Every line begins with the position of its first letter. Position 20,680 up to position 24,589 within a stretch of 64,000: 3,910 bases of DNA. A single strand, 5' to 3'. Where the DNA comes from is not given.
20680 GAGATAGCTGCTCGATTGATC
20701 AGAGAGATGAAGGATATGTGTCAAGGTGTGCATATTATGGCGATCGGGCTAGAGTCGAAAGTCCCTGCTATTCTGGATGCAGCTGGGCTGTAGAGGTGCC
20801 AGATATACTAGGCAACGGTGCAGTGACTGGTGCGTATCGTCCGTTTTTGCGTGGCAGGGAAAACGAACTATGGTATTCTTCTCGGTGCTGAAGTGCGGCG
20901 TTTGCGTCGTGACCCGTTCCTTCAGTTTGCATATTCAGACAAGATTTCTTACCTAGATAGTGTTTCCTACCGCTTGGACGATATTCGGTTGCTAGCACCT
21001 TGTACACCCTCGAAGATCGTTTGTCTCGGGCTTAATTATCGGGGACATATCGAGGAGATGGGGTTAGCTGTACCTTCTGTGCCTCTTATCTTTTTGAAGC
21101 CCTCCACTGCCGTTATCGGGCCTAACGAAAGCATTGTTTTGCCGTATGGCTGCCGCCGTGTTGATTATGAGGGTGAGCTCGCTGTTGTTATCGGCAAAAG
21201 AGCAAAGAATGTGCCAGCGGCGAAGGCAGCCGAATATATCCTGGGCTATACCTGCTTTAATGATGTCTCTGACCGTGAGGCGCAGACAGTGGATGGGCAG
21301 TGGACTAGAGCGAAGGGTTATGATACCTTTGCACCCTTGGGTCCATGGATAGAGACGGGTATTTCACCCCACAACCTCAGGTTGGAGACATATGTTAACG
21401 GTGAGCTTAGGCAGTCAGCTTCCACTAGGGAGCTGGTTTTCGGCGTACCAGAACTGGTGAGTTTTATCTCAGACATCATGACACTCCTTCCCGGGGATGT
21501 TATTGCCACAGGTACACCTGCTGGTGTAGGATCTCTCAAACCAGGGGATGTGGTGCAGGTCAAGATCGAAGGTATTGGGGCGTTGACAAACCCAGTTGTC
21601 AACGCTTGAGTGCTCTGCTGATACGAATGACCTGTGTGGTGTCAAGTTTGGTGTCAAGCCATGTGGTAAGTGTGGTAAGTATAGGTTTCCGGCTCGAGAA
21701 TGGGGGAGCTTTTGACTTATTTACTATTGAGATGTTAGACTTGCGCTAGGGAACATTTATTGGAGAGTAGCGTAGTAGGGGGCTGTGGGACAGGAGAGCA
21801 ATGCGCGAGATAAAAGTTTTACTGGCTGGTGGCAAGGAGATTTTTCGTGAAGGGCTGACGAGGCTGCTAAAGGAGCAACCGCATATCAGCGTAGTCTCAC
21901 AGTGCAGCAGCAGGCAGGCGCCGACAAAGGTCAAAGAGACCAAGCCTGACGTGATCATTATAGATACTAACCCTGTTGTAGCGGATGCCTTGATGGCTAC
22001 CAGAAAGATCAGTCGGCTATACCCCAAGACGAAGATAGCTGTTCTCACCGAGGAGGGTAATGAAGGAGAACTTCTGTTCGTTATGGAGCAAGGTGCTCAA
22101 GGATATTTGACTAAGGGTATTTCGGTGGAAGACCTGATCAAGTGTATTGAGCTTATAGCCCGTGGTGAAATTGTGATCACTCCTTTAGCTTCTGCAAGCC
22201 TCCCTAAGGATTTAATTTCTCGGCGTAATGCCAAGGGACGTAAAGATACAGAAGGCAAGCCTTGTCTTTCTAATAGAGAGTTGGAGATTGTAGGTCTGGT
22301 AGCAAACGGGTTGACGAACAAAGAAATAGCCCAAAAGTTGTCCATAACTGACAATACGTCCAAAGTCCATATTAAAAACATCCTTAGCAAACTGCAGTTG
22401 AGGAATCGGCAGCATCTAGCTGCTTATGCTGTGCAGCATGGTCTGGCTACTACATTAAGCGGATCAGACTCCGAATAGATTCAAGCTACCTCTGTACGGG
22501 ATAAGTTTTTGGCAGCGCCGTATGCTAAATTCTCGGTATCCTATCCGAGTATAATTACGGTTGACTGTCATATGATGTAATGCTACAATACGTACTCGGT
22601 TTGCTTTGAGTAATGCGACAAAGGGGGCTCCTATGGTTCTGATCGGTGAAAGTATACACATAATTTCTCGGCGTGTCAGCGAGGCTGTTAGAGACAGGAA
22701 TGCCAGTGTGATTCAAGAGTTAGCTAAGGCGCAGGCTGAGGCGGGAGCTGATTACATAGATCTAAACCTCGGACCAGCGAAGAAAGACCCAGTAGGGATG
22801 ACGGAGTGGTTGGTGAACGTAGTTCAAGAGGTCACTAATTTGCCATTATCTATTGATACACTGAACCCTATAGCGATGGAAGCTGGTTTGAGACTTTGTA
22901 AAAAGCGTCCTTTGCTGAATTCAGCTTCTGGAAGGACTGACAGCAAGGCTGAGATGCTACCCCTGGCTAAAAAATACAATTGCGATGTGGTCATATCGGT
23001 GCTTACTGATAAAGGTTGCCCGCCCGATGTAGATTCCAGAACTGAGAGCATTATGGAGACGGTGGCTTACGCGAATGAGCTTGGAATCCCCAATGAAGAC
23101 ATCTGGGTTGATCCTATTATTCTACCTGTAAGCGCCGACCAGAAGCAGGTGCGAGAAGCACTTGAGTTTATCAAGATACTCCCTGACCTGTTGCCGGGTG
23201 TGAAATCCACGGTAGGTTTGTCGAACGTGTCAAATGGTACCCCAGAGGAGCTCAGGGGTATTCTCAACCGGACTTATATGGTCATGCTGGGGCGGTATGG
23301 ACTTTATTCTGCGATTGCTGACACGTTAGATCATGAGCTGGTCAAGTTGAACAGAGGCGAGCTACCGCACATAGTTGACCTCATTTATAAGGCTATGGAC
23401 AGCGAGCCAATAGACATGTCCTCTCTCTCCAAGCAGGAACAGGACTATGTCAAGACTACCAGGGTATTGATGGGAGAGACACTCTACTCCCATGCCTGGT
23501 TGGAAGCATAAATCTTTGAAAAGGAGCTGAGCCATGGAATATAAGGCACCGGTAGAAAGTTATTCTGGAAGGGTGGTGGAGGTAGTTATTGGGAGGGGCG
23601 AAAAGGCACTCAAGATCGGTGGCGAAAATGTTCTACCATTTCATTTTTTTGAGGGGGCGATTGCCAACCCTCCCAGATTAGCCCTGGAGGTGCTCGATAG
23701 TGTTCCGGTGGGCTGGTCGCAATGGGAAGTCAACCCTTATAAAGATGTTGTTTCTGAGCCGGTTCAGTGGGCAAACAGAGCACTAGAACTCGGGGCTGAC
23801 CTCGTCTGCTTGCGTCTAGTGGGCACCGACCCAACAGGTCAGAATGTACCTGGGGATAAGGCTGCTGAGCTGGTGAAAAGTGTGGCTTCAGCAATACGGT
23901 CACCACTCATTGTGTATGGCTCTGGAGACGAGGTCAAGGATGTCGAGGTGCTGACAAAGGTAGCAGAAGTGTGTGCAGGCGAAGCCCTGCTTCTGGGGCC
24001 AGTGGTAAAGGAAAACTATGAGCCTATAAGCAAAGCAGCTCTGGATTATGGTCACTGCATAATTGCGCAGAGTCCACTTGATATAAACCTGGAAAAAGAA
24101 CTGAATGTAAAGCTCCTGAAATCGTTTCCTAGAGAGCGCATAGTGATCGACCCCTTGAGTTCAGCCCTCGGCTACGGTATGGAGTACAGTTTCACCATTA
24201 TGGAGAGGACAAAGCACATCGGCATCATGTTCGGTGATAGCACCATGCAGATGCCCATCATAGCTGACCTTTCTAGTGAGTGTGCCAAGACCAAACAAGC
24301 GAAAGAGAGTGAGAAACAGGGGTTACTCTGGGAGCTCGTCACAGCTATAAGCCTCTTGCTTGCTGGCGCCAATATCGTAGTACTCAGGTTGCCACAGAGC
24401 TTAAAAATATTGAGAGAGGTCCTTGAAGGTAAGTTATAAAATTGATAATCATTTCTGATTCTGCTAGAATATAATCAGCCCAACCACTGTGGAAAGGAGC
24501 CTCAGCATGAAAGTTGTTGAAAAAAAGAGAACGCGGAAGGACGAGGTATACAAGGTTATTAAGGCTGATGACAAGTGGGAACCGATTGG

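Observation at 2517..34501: A single 32-kb stretch encodes essentially the whole H2 + CO2 to acetyl-CoA toolkit (metal uptake, metallocentre maturation, hydrogenase, methyl branch end, carbonyl branch)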

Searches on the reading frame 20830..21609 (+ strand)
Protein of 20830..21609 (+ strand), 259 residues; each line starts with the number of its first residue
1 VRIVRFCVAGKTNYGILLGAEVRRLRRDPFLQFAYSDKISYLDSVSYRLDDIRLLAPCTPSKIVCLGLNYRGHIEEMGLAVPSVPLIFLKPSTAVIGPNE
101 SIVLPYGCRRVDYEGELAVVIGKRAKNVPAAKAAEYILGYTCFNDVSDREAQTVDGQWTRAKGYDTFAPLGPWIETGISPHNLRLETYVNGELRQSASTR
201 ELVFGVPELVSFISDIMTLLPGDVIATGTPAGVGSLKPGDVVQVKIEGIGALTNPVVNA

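Call 4: search_protein_families(library=pfam, proteins=[window:20830-21609:+])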
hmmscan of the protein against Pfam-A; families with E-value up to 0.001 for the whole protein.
window:20830-21609:+ (259 aa): 2 families
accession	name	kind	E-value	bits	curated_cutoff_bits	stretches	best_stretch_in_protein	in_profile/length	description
PF01557.24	FAA_hydrolase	-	1.5e-70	237.6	23.9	1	62-257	1-214/214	Fumarylacetoacetate (FAA) hydrolase C-terminal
PF10370.14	Rv2993c-like_N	-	8.2e-09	36.7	21.3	1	1-57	1-50/50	Rv2993c-like, N-terminal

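Call 9: search_protein_families(library=ncbifam, proteins=[window:20830-21609:+])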
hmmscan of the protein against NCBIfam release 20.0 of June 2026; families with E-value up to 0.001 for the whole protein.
window:20830-21609:+ (259 aa): 7 families
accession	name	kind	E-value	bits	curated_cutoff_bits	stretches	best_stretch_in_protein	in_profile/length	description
TIGR02303.1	HpaG-C-term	equivalog_domain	8.8e-63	212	276.4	1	43-258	25-244/245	4-hydroxyphenylacetate degradation bifunctional isomerase/decarboxylase, C-terminal subunit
NF053535.1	DhyDRhmHlse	equivalog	6.7e-54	183.1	500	1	57-257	66-279/284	2,4-didehydro-3-deoxy-L-rhamnonate hydrolase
NF011750.0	PRK15203.1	equivalog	9.3e-49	166.4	811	1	61-257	223-423/429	4-hydroxyphenylacetate degradation bifunctional isomerase/decarboxylase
NF009399.0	PRK12764.1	equivalog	2.2e-47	162.2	444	1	58-249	19-212/501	fumarylacetoacetate hydrolase family protein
NF007967.0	PRK10691.1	equivalog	1.2e-40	139.2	201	1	61-248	17-211/219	fumarylacetoacetate hydrolase family protein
TIGR02305.1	HpaG-N-term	equivalog_domain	2.5e-37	128.4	228.65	1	80-256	28-205/205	4-hydroxyphenylacetate degradation bifunctional isomerase/decarboxylase, N-terminal subunit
TIGR01266.1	fum_ac_acetase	equivalog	2.7e-05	23.2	375.3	1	106-155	191-244/420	fumarylacetoacetase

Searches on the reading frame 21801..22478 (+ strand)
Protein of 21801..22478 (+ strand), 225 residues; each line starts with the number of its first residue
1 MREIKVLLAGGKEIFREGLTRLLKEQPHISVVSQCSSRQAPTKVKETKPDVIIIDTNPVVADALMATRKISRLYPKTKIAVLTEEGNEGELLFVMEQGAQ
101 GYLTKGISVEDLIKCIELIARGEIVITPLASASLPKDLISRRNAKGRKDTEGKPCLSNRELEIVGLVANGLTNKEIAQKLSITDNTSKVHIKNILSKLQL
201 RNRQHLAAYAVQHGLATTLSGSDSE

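Call 5: search_protein_families(library=pfam, proteins=[window:21801-22478:+])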
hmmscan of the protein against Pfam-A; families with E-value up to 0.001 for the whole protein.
window:21801-22478:+ (225 aa): 3 families
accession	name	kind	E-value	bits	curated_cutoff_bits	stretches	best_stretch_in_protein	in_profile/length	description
PF00196.25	GerE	-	1e-18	67.1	23.5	1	156-210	3-57/57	Bacterial regulatory proteins, luxR family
PF00072.30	Response_reg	-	2.4e-14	53.9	30.2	1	7-116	2-110/111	Response regulator receiver domain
PF08281.18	Sigma70_r4_2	-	0.0001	22.3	25.7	1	163-198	18-54/54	Sigma-70, region 4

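Call 9: search_protein_families(library=ncbifam, proteins=[window:21801-22478:+])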
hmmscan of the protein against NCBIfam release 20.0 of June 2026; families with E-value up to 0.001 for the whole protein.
window:21801-22478:+ (225 aa): 46 families (the best 25 are shown)
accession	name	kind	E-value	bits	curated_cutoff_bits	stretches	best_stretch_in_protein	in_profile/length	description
NF007935.0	PRK10651.1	equivalog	3.1e-36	124.6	250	1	5-213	8-213/216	two-component system response regulator NarL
NF047785.1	respo_reg_MadR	equivalog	2.1e-30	105.6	300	1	4-215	1-208/209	MadR family response regulator transcription factor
NF052445.1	RespRegMctR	equivalog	3.2e-27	95.3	300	1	4-215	2-204/205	two-component system response regulator MctR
NF007018.1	PRK09483.1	equivalog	6.2e-27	94.7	280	1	4-218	2-211/217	UvrY/SirA/GacA family response regulator transcription factor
NF007708.0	PRK10403.1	equivalog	2e-24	86.2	343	1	4-204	7-202/215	nitrate/nitrite response regulator protein NarP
NF011896.0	PRK15369.1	equivalog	1.2e-23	83.8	242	1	2-215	2-209/211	two component system response regulator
NF007403.0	PRK09935.1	equivalog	2.5e-18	66.4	271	1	4-215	4-209/210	fimbria biosynthesis transcriptional regulator FimZ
NF052366.1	photon_PedR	equivalog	1.7e-17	63.3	120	1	156-214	3-61/74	photosynthetic electron transport-dependent transcriptional regulator PedR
NF007685.0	PRK10360.1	equivalog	4.1e-14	52.9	258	1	4-208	2-190/196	response regulator transcription factor UhpA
TIGR03020.2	EpsA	equivalog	7.3e-13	48.7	170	1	149-210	184-245/247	XrtB/PEP-CTERM-associated transcriptional regulator EpsA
NF041830.1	RR_TF_ErdR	exception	1.9e-12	47.4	390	1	7-208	5-203/213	response regulator transcription factor ErdR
NF007505.1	PRK10100.1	equivalog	3.7e-12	46.3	250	1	105-210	99-199/204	biofilm master transcriptional regulator CsgD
NF001965.0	PRK00742.1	subfamily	3.2e-10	39.7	293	1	2-106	2-108/357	chemotaxis-specific protein-glutamate methyltransferase CheB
NF008098.0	PRK10840.1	equivalog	5.4e-10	39.1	235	1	1-209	1-204/216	response regulator transcription factor RcsB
NF007561.1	PRK10188.1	equivalog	1e-09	38.1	350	1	156-215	180-239/240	quorum-sensing transcriptional regulator SdiA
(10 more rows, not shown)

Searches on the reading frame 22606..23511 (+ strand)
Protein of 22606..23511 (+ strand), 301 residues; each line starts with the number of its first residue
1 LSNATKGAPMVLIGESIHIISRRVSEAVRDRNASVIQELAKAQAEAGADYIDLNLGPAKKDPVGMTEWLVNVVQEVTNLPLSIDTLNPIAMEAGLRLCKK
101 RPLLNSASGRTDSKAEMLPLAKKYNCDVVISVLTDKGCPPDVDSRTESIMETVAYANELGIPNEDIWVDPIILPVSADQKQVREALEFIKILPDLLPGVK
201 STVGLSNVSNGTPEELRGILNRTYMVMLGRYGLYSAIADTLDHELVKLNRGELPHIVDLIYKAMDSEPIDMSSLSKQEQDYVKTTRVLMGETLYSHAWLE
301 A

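Call 5: search_protein_families(library=pfam, proteins=[window:22606-23511:+])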
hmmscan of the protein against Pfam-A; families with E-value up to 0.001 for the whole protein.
window:22606-23511:+ (301 aa): 2 families
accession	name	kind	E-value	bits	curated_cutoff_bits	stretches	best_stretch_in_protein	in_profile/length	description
PF00809.28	Pterin_bind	-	9.1e-20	71.8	25.5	1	31-210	18-209/244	Pterin binding enzyme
PF03599.22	CdhD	-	4.6e-08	32.6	24.8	1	26-135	46-153/387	CO dehydrogenase/acetyl-CoA synthase delta subunit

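Call 51: search_protein_families(library=ncbifam, proteins=[window:22606-23511:+], max_evalue=1e-10)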
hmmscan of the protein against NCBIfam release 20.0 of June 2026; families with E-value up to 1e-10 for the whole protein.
window:22606-23511:+ (301 aa): 4 families
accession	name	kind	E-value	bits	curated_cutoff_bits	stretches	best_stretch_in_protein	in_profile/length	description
NF005719.0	PRK07535.1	domain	6.2e-69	232.1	259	1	10-300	1-256/268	methyltetrahydrofolate:corrinoid/iron-sulfur protein methyltransferase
NF040758.1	CODH_ACS_meth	exception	2.2e-55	187.8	370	1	10-247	4-240/261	carbon monoxide dehydrogenase/acetyl-CoA synthase methytransferase subunit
TIGR02082.1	metH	equivalog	3.7e-27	94.4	1010.85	1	6-285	339-629/1182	methionine synthase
NF007024.0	PRK09490.1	equivalog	4.8e-13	47.8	1497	1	6-211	356-572/1234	methionine synthase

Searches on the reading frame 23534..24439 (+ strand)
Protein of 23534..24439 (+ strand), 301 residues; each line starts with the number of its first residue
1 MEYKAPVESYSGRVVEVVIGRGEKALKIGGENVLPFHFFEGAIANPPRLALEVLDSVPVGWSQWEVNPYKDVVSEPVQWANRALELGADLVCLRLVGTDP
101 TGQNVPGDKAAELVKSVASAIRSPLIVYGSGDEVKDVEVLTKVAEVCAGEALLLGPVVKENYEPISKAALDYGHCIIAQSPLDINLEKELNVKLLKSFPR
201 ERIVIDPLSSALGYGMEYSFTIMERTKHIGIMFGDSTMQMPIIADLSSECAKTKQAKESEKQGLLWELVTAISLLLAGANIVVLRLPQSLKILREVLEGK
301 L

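Call 5: search_protein_families(library=pfam, proteins=[window:23534-24439:+])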
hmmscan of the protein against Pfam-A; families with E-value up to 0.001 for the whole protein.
window:23534-24439:+ (301 aa): 1 family
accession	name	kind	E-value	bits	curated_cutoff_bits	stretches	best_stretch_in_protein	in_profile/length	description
PF03599.22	CdhD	-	9.2e-42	143.6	24.8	1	16-285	1-241/387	CO dehydrogenase/acetyl-CoA synthase delta subunit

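Call 51: search_protein_families(library=ncbifam, proteins=[window:23534-24439:+], max_evalue=1e-10)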
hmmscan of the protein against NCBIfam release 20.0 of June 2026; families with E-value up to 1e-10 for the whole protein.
window:23534-24439:+ (301 aa): 7 families
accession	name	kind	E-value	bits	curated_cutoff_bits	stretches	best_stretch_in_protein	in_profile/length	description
NF003376.0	PRK04452.1-2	subfamily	1.9e-104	348.8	280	1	1-297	1-308/313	acetyl-CoA decarbonylase/synthase complex subunit delta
NF003377.0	PRK04452.1-3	subfamily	9.2e-95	318.1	527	1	1-298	1-310/432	acetyl-CoA decarbonylase/synthase complex subunit delta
NF040759.1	WLP_AcsD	exception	9.1e-72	241.9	430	1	3-297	1-308/312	acetyl-CoA decarbonylase/synthase complex subunit delta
NF003375.0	PRK04452.1-1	subfamily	3.9e-71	240.3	488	1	6-298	108-421/442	acetyl-CoA decarbonylase/synthase complex subunit delta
TIGR00381.1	cdhD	equivalog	3e-60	204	252.9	1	2-298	63-371/389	CO dehydrogenase/acetyl-CoA synthase subunit delta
NF003378.0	PRK04452.1-4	subfamily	2e-55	188.2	634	1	1-296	59-361/384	acetyl-CoA decarbonylase/synthase complex subunit delta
NF003195.0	PRK04165.1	equivalog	7e-13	48.3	306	1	12-293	59-305/450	acetyl-CoA decarbonylase/synthase complex subunit gamma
